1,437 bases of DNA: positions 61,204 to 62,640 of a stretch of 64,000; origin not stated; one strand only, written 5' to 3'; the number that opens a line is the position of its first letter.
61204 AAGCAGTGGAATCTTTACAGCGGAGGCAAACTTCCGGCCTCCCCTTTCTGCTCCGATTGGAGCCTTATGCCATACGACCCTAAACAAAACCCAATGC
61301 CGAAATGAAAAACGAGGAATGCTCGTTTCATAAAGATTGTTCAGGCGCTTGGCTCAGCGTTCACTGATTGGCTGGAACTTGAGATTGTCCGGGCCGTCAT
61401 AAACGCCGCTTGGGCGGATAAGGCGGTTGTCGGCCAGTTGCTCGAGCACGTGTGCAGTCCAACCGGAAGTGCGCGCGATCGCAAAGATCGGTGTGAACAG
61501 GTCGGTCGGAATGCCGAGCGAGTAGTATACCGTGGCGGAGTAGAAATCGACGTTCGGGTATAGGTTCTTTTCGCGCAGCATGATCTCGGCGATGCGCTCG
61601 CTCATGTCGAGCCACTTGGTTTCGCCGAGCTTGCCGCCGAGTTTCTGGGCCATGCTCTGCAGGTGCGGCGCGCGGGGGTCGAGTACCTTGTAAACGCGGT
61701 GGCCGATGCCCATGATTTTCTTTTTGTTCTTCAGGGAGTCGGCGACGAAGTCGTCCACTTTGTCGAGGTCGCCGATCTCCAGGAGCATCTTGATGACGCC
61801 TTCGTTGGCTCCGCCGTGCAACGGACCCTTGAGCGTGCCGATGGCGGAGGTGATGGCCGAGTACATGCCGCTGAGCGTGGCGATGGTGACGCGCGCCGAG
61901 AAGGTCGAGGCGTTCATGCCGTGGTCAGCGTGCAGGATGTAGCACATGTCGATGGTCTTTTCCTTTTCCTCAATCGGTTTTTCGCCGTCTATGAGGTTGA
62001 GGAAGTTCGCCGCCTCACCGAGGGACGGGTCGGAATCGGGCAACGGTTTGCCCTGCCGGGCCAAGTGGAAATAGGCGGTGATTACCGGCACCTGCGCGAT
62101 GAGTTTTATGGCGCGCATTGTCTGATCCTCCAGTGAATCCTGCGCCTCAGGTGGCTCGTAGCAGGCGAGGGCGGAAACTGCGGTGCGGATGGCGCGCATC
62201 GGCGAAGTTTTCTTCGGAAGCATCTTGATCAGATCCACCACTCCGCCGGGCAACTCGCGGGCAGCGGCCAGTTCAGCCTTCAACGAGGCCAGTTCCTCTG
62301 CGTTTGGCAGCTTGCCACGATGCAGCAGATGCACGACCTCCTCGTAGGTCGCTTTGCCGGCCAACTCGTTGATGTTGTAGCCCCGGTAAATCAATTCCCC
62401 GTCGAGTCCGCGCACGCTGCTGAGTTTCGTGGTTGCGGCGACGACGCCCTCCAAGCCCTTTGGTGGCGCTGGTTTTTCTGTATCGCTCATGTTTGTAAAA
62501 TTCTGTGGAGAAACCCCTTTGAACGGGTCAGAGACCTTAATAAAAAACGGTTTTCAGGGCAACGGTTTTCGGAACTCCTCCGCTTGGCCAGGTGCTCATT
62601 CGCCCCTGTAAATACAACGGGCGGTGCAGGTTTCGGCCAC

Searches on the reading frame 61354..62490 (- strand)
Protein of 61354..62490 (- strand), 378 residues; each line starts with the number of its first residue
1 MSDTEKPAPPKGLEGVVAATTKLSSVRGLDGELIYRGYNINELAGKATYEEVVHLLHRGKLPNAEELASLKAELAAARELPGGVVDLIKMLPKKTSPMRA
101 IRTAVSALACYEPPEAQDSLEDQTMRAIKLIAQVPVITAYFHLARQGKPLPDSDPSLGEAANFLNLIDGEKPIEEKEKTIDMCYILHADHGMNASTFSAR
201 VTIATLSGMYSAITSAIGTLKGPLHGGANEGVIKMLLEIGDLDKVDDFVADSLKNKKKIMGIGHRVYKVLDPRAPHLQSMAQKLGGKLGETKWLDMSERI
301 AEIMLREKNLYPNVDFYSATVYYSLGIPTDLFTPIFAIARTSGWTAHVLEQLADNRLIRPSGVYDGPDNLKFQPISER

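Call 33: list_cluster_members(proteins=[P0001, window:61354-62490:-, window:54776-57055:-, window:59782-61308:+])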
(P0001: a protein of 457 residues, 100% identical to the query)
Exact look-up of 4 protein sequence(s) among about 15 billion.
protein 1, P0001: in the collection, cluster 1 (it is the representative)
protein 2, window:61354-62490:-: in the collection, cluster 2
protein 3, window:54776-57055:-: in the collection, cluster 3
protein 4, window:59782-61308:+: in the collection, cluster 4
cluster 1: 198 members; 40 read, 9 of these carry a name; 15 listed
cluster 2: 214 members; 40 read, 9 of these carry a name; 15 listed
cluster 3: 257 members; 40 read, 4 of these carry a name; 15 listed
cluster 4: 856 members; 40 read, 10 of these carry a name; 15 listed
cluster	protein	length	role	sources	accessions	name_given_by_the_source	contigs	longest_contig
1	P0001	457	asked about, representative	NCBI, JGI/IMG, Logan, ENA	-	hypothetical protein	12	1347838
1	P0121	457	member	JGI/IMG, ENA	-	hypothetical protein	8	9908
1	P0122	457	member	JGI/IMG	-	hypothetical protein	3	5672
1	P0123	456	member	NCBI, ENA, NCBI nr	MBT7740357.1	MAG: DUF1501 domain-containing protein [Opitutae bacterium] | DUF1501 domain-containing protein [Opitutae bacterium]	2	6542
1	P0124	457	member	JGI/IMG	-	hypothetical protein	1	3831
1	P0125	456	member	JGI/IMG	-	hypothetical protein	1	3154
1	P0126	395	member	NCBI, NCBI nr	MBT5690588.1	MAG: DUF1501 domain-containing protein, partial [Opitutae bacterium] | DUF1501 domain-containing protein [Opitutae bacterium]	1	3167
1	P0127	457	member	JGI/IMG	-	hypothetical protein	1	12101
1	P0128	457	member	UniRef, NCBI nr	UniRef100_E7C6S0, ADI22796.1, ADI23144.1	Uncharacterized protein n=2 Tax=Gammaproteobacteria TaxID=1236 RepID=E7C6S0_9GAMM | hypothetical protein [uncultured Oceanospirillales bacterium HF0500_29K23]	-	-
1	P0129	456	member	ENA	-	-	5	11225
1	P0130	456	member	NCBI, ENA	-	-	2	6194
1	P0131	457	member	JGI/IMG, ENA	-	-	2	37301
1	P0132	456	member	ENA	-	-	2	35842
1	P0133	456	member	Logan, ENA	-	-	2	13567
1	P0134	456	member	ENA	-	-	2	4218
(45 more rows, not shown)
